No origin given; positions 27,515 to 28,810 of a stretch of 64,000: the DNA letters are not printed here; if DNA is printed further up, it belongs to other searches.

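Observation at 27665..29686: Three-TM protein plus patatin phospholipase two-gene cassette (21-nt spacer): candidate membrane-sensor/effector pair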

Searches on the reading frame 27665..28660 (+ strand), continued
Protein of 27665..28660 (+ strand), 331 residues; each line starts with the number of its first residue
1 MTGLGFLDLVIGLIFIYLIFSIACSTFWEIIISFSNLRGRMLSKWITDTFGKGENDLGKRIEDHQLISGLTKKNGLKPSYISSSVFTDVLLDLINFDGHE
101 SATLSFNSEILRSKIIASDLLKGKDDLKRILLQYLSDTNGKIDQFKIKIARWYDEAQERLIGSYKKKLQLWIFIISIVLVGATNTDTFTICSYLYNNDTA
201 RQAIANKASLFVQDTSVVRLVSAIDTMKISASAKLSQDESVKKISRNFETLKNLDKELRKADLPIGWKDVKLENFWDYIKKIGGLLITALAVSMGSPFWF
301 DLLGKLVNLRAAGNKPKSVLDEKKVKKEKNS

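Call 92: search_protein_families(library=padloc, alignment_id=A6, max_evalue=1e-8)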
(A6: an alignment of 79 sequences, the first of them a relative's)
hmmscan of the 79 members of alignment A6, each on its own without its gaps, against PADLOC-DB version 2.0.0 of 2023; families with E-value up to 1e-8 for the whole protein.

A. member 1, L004:874-2064:+ (397 aa): 0 families

B. families by the number of members that match (of 79 scanned): 33 families (the first 25 are shown)
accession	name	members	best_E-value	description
PDLC04135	mad3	2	1.9e-33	mads_3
PDLC02503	BrxHI|BrxHII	2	4.2e-23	BrxHI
PDLC02707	PbeA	2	3.8e-18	PbeA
PDLC02864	DpdF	2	6.6e-18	DpdF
PDLC03928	PsyrT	2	8.8e-17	-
PDLC03960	SngC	2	2.6e-15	-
PDLC01770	Cas3g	2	5.9e-15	-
PDLC04140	mad8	2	4.1e-14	mads_8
PDLC02870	DpdF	2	1.9e-13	DpdF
PDLC02861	DpdF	2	3e-13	DpdF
PDLC01089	C3a193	2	5.2e-13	poss. alt. Cas3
PDLC01439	typeIV_DinG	2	1.1e-11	CAS-IV-A; associated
PDLC00938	Cas3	2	2.8e-11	CRISPR-associated helicase Cas3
PDLC02706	PbeA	2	3.9e-11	PbeA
PDLC02704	PbeA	2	4.9e-11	PbeA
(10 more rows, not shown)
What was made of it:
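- Tried and rejected: Defence-island enrichment of the flanks: weak, about 5 of 79 control ORFs (call 92).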

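Call 94: search_dna_similar(query=P0120, collection=plasmids, mode=protein, max_evalue=0.001, max_rows=25)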
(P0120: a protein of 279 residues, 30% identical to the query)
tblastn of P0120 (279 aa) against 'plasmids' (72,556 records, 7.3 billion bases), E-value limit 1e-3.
Records with a match: 11; places in all: 11; records where one place covers at least 80% of the query: 10.
Best place of each record, by identity: <60% 11.
By first word of the organism name: Rhizobium 4; Agrobacterium 2; Paracoccus 1; Caballeronia 1; Hymenobacter 1; Vitreoscilla 1; Kovacikia 1.
By predicted mobility (MOB-suite, as given by PLSDB): mobilizable 4; non-mobilizable 4; conjugative 3.
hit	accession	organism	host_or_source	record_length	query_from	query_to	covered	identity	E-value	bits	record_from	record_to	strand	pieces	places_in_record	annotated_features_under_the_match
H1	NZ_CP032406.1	Rhizobium rosettiformans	Isolation,ex cyanobacteria field sample ...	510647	1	275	99%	33.9%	3e-27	117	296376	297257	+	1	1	hypothetical protein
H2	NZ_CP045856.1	Agrobacterium sp. MA01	cell culture,Microcystis culture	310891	1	275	99%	33.6%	3e-27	117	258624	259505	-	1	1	hypothetical protein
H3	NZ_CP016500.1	Agrobacterium sp. RAC06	Microbial isolate,Algal phycosphere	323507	1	275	99%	33.6%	4e-27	117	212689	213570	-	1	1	hypothetical protein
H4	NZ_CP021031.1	Rhizobium sp. NXC14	Phaseolus vulgaris,cell culture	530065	5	278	98%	32.7%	1e-23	107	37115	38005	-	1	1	hypothetical protein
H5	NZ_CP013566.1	Rhizobium phaseoli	Phaseolus vulgaris,Whole ...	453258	8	273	95%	32.9%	1e-28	122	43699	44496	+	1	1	hypothetical protein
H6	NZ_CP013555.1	Rhizobium phaseoli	-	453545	8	273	95%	32.9%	1e-28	122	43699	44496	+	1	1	hypothetical protein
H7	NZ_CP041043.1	Paracoccus sp. AK26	pure culture,Hexachlorocyclohexane ...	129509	1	278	100%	31.0%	2e-29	124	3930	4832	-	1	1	hypothetical protein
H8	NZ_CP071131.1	Caballeronia sp. M1242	Homo sapiens,ETA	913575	5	271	96%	29.9%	1e-26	115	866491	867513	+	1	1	hypothetical protein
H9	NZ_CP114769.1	Hymenobacter canadensis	whole organism,lake water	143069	8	271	95%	29.7%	6e-25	111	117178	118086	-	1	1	hypothetical protein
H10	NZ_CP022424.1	Vitreoscilla filiformis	cell culture,Mud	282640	8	277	97%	27.8%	4e-22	103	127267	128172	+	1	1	hypothetical protein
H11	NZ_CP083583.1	Kovacikia minuta CCNUW1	cell culture,fresh water lake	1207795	102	276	63%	25.8%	4e-9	64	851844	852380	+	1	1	record has no annotation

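Call 95: search_dna_similar(query=window:27665-28657:+, collection=plasmids, mode=protein, max_evalue=0.001, max_rows=25)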
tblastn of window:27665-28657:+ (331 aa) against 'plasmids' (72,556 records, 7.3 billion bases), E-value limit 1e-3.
Records with a match: 12; places in all: 13; records where one place covers at least 80% of the query: 11.
Best place of each record, by identity: <60% 12.
By first word of the organism name: Rhizobium 4; Agrobacterium 2; Hymenobacter 1; Kovacikia 1; Caballeronia 1; Vitreoscilla 1; Paracoccus 1; Nostoc 1.
By predicted mobility (MOB-suite, as given by PLSDB): non-mobilizable 5; mobilizable 4; conjugative 3.
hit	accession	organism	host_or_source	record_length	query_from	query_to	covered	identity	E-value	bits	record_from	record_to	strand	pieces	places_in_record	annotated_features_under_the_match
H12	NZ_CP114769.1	Hymenobacter canadensis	whole organism,lake water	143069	1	330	100%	27.7%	1e-24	112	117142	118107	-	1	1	hypothetical protein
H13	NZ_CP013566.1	Rhizobium phaseoli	Phaseolus vulgaris,Whole ...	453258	1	330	100%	27.0%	2e-16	88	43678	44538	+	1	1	hypothetical protein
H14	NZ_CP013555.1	Rhizobium phaseoli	-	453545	1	330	100%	27.0%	2e-16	88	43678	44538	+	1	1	hypothetical protein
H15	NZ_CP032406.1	Rhizobium rosettiformans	Isolation,ex cyanobacteria field sample ...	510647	7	315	93%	28.2%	2e-25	114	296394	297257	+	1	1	hypothetical protein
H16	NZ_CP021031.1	Rhizobium sp. NXC14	Phaseolus vulgaris,cell culture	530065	7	325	96%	26.6%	2e-22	105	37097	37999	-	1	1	hypothetical protein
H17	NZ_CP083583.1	Kovacikia minuta CCNUW1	cell culture,fresh water lake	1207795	1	319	96%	26.4%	8e-24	109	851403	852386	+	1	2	record has no annotation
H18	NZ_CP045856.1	Agrobacterium sp. MA01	cell culture,Microcystis culture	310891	7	328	97%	24.5%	2e-24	111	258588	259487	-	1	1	hypothetical protein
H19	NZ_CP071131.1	Caballeronia sp. M1242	Homo sapiens,ETA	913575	7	311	92%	25.6%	1e-25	115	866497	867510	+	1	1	hypothetical protein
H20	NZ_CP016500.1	Agrobacterium sp. RAC06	Microbial isolate,Algal phycosphere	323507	7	315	93%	24.8%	4e-24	110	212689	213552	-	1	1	hypothetical protein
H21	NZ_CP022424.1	Vitreoscilla filiformis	cell culture,Mud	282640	1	318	96%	23.8%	2e-17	91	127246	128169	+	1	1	hypothetical protein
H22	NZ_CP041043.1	Paracoccus sp. AK26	pure culture,Hexachlorocyclohexane ...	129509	7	318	94%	23.7%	9e-17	89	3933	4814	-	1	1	hypothetical protein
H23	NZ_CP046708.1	Nostoc sp. ATCC 53789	-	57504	141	323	55%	29.0%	1e-17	91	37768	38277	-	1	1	hypothetical protein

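Call 96: get_annotated_region(hit=H12, flank=5000)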
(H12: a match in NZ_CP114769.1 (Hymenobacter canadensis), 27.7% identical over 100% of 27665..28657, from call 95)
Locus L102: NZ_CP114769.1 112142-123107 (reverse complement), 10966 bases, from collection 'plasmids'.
description: Hymenobacter canadensis strain PAMC 29467 plasmid unnamed2, complete sequence
organism: Hymenobacter canadensis (NCBI taxid 2999067)
taxonomy: Bacteria; Bacteroidota; Cytophagia; Cytophagales; Hymenobacteraceae; Hymenobacter; Hymenobacter canadensis
host: -; source: whole organism,lake water; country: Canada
typing (MOB-suite, as given by PLSDB): mobilizable; relaxase MOBB
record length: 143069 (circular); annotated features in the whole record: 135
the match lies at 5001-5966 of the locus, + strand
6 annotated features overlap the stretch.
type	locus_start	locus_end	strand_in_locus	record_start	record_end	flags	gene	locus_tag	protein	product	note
CDS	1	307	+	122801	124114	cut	-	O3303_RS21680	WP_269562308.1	DNA/RNA non-specific endonuclease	-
CDS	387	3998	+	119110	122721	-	-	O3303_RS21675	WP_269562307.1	hypothetical protein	-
CDS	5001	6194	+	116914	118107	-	-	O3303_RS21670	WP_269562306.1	hypothetical protein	-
CDS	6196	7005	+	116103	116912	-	-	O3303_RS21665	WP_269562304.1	N-acetylmuramoyl-L-alanine amidase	-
CDS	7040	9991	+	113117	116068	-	-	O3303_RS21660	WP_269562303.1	S8 family serine peptidase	GO:0006508 - proteolysis [Evidence IEA]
CDS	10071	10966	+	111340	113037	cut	-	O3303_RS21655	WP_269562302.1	hypothetical protein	-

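Call 97: get_annotated_region(hit=H5, flank=5000)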
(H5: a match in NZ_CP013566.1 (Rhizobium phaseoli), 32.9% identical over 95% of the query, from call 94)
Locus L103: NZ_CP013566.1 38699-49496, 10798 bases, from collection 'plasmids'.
description: Rhizobium phaseoli strain N831 plasmid pRphaN831c, complete sequence
organism: Rhizobium phaseoli (NCBI taxid 396)
taxonomy: Bacteria; Pseudomonadota; Alphaproteobacteria; Hyphomicrobiales; Rhizobiaceae; Rhizobium; Rhizobium phaseoli
host: -; source: Phaseolus vulgaris,Whole organism,Legume-root nodule,legume-root nodule; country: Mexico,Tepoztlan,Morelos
typing (MOB-suite, as given by PLSDB): conjugative; replicon rep_cluster_287; relaxase MOBQ; mating-pair formation MPF_T
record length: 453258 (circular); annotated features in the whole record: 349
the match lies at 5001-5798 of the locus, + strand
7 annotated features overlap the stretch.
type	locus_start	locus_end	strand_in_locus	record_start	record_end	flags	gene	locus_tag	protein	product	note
CDS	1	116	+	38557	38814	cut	-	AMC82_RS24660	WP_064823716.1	hypothetical protein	-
CDS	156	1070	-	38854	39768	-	-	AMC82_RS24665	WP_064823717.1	SGNH/GDSL hydrolase family protein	-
CDS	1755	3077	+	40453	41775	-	-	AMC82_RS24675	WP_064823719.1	hypothetical protein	-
CDS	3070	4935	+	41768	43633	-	-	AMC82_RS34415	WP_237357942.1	cell wall hydrolase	-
CDS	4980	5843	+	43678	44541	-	-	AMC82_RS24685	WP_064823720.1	hypothetical protein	-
CDS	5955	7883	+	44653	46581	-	-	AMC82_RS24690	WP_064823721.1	metallophosphoesterase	-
CDS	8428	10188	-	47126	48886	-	-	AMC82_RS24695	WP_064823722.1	hypothetical protein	-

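Call 98: get_annotated_region(hit=H7, flank=5000)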
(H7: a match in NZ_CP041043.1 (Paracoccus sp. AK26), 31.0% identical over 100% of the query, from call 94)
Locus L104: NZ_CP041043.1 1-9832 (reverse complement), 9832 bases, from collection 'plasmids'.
description: Paracoccus sp. AK26 plasmid pAK3, complete sequence
organism: Paracoccus sp. AK26 (NCBI taxid 2589076)
taxonomy: Bacteria; Pseudomonadota; Alphaproteobacteria; Rhodobacterales; Paracoccaceae; Paracoccus; Paracoccus sp. AK26
host: -; source: pure culture,Hexachlorocyclohexane (HCH) pesticide-contaminated soil; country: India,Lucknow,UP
typing (MOB-suite, as given by PLSDB): non-mobilizable
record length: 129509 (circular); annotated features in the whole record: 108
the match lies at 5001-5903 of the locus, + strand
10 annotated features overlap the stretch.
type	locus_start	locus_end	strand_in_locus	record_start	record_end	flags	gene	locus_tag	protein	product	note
CDS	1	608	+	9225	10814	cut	-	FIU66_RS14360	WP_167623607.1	hypothetical protein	-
CDS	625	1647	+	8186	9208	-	-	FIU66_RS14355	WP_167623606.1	hypothetical protein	-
CDS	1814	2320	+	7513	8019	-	-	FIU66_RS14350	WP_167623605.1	hypothetical protein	-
CDS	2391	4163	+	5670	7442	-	-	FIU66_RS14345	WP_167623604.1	vanadium-dependent haloperoxidase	-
CDS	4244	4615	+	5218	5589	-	-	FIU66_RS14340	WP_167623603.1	hypothetical protein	-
CDS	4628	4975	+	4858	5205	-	-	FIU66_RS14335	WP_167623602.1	hypothetical protein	-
CDS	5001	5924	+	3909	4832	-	-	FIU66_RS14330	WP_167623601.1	hypothetical protein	-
CDS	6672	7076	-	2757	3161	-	-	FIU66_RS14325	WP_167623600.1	type II toxin-antitoxin system VapC family toxin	-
CDS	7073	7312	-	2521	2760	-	-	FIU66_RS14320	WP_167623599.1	type II toxin-antitoxin system PrlF family antitoxin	GO:0001558 - regulation of cell growth [Evidence IEA]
CDS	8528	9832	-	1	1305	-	-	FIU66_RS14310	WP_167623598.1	AAA family ATPase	-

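Call 99: get_annotated_region(hit=H1, flank=4500)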
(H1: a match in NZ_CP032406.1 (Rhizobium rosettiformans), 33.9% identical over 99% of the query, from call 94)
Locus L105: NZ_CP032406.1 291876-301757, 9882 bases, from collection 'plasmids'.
description: Rhizobium rosettiformans strain MAE2-X plasmid p1, complete sequence
organism: Rhizobium rosettiformans (NCBI taxid 1368430)
taxonomy: Bacteria; Pseudomonadota; Alphaproteobacteria; Hyphomicrobiales; Rhizobiaceae; Rhizobium; Rhizobium rosettiformans
host: -; source: Isolation,ex cyanobacteria field sample from freshwater; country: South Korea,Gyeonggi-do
typing (MOB-suite, as given by PLSDB): mobilizable; relaxase MOBP,MOBQ
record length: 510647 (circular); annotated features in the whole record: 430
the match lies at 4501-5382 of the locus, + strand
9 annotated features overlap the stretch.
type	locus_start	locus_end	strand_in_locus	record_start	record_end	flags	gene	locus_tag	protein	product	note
CDS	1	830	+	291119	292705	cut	-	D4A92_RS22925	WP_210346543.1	hypothetical protein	-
CDS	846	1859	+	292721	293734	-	-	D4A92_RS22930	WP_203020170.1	hypothetical protein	-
CDS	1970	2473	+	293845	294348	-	-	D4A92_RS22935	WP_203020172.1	hypothetical protein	-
CDS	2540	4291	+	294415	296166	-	-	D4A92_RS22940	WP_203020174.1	vanadium-dependent haloperoxidase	-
CDS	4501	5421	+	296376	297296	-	-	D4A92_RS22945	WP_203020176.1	hypothetical protein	-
CDS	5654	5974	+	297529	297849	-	-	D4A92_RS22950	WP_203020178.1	transposase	GO:0006313 - DNA transposition [Evidence IEA]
CDS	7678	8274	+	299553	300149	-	-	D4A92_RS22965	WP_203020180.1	helix-turn-helix transcriptional regulator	-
CDS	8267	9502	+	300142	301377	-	-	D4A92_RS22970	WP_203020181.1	type II toxin-antitoxin system HipA family toxin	-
CDS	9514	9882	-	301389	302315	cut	-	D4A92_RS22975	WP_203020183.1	zincin-like metallopeptidase domain-containing protein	-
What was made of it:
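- Some neighbours are lipid or phosphoester enzymes: PAP2-type 'vanadium haloperoxidase', metallophosphoesterase, EEP, SGNH hydrolase (calls 97-99).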

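Call 100: get_annotated_region(hit=H8, flank=4500)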
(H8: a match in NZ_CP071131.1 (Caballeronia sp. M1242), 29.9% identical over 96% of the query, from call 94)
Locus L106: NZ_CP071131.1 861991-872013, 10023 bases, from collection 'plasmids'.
description: Caballeronia sp. M1242 plasmid unnamed2, complete sequence
organism: Caballeronia sp. M1242 (NCBI taxid 2814653)
taxonomy: Bacteria; Pseudomonadota; Betaproteobacteria; Burkholderiales; Burkholderiaceae; Caballeronia; Caballeronia sp. M1242
host: -; source: Homo sapiens,ETA; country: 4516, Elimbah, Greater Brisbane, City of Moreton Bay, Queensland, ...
typing (MOB-suite, as given by PLSDB): non-mobilizable
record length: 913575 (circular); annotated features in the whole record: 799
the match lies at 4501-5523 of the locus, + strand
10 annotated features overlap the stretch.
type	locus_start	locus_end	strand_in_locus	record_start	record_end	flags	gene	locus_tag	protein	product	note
CDS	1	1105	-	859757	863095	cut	-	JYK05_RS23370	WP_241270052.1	adenylate/guanylate cyclase domain-containing protein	GO:0009190 - cyclic nucleotide biosynthetic process [Evidence IEA]; GO:0035556 - intracellular signal transduction ...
CDS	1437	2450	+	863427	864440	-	-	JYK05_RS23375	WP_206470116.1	LuxR C-terminal-related transcriptional regulator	GO:0006355 - regulation of DNA-templated transcription [Evidence IEA]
CDS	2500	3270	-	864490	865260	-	-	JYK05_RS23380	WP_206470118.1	hypothetical protein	-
CDS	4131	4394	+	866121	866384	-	-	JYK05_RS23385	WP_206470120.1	hypothetical protein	-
CDS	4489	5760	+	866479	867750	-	-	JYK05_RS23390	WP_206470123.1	hypothetical protein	-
CDS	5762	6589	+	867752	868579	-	-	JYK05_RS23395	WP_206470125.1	N-acetylmuramoyl-L-alanine amidase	-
CDS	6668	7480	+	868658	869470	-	-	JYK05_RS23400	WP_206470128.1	peptidoglycan-binding protein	-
CDS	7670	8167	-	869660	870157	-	-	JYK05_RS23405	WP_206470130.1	SRPBCC family protein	-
CDS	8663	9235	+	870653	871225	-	-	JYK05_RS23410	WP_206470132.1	DUF1993 domain-containing protein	-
CDS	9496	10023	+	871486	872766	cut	-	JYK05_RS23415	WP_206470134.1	MFS transporter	GO:0055085 - transmembrane transport [Evidence IEA]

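Call 101: get_annotated_region(hit=H10, flank=4500)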
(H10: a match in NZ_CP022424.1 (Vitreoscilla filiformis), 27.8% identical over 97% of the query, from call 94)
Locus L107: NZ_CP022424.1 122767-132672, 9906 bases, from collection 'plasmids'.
description: Vitreoscilla filiformis strain ATCC 15551 plasmid pVF1, complete sequence
organism: Vitreoscilla filiformis (NCBI taxid 63)
taxonomy: Bacteria; Pseudomonadota; Betaproteobacteria; Neisseriales; Neisseriaceae; Vitreoscilla; Vitreoscilla filiformis
host: -; source: cell culture,Mud; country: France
typing (MOB-suite, as given by PLSDB): non-mobilizable
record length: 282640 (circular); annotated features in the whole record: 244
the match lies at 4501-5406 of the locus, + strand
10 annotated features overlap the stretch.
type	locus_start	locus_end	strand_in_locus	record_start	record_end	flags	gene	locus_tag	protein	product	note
CDS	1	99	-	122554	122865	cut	-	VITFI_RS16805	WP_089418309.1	hypothetical protein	-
CDS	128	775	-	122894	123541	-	maiA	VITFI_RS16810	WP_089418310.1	maleylacetoacetate isomerase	GO:0006559 - L-phenylalanine catabolic process [Evidence IEA]; GO:0006572 - tyrosine catabolic process [Evidence IEA]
CDS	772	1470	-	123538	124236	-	-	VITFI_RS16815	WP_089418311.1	fumarylacetoacetate hydrolase family protein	-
CDS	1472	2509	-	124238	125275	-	-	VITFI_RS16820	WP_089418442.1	cupin domain-containing protein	-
CDS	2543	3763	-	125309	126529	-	-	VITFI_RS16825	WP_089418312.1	3-hydroxybenzoate 6-monooxygenase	-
CDS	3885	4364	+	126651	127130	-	-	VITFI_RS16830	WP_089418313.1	MarR family transcriptional regulator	-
CDS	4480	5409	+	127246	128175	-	-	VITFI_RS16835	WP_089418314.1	hypothetical protein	-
CDS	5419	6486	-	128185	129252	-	-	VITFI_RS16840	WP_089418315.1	MBL fold metallo-hydrolase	-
CDS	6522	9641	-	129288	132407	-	-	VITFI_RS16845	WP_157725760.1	calcium-binding protein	-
CDS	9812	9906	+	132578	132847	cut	-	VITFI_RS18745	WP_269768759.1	AbrB/MazE/SpoVT family DNA-binding domain-containing protein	-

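Call 102: get_annotated_region(hit=H4, flank=4500)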
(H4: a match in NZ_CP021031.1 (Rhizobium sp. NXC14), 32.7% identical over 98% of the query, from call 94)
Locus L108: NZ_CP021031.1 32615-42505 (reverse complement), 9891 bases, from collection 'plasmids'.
description: Rhizobium sp. NXC14 plasmid pRspNXC14a, complete sequence
organism: Rhizobium sp. NXC14 (NCBI taxid 1981173)
taxonomy: Bacteria; Pseudomonadota; Alphaproteobacteria; Hyphomicrobiales; Rhizobiaceae; Rhizobium; Rhizobium sp. NXC14
host: -; source: Phaseolus vulgaris,cell culture; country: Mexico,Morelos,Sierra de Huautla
typing (MOB-suite, as given by PLSDB): conjugative; replicon rep_cluster_287; relaxase MOBP,MOBQ; mating-pair formation MPF_T
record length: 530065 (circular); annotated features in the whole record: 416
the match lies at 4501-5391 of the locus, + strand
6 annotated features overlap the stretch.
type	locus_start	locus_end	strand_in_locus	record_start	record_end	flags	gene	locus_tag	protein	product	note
CDS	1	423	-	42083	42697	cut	-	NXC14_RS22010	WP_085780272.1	hypothetical protein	-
CDS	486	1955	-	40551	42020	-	-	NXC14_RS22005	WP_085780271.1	M15 family metallopeptidase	-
CDS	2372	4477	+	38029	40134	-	-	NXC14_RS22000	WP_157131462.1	patatin-like phospholipase family protein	-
CDS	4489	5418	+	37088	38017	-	-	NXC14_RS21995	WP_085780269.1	hypothetical protein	-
CDS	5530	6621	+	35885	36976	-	-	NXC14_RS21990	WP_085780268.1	DUF2252 family protein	-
CDS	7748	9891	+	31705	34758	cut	-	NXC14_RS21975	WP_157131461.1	hypothetical protein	-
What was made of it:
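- RefSeq annotation of cultured strains shows the same pattern (calls 96, 97, 100, 102):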

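Call 105: search_solved_structures(query=A1, max_evalue=5)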
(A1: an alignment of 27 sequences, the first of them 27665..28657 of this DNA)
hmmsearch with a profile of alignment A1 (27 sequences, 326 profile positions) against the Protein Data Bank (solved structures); distinct sequences matched with E-value up to 5: 2.
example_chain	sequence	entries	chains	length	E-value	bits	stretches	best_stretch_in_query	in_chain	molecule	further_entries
8j9o_A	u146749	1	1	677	0.12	14.9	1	121-194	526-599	Frizzled-1,Soluble cytochrome b562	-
7tuy_R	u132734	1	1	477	0.82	12.2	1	127-180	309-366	G-protein coupled receptor 183,Soluble cytochrome b562 fusion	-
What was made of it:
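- Tried and rejected: A family profile against PDB sequences also found nothing (call 105).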
